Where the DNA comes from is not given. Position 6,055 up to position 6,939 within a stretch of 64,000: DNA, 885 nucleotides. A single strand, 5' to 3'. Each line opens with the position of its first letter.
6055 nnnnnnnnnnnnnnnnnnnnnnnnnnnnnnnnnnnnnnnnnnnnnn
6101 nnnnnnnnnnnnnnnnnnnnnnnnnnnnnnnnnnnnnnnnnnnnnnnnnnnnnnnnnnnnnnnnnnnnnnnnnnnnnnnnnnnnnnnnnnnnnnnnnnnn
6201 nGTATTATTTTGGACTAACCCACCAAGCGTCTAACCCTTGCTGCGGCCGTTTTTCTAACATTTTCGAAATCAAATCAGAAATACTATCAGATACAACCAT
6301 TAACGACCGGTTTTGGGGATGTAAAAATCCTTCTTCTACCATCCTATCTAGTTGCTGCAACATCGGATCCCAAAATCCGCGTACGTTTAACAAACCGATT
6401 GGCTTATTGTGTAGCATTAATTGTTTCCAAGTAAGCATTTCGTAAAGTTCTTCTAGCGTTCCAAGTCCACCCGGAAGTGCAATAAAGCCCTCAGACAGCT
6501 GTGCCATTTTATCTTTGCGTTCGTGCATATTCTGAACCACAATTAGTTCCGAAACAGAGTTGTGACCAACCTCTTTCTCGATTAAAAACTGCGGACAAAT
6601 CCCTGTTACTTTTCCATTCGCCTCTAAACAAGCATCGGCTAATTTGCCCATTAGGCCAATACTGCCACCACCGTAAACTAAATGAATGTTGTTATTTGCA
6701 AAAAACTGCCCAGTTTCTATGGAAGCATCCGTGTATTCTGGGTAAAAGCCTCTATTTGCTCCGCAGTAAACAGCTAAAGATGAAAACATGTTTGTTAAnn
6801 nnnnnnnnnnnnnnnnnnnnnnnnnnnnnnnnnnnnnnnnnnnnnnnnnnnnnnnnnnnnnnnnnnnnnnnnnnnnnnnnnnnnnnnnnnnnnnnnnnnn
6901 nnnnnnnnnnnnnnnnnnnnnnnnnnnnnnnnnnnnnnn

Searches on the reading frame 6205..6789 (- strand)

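Call 12: search_protein_families(library=pfam, proteins=[window:6205-6789:-], max_evalue=0.00001)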
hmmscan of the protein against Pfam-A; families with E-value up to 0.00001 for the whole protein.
window:6205-6789:- (194 aa): 2 families
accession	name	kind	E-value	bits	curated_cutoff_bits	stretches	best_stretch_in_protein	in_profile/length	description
PF03641.19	Lysine_decarbox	-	1.3e-44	152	27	1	47-177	1-131/131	Possible lysine decarboxylase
PF18306.6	LDcluster4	-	4.8e-11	42.9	26.3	1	15-135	13-124/151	SLOG cluster4 family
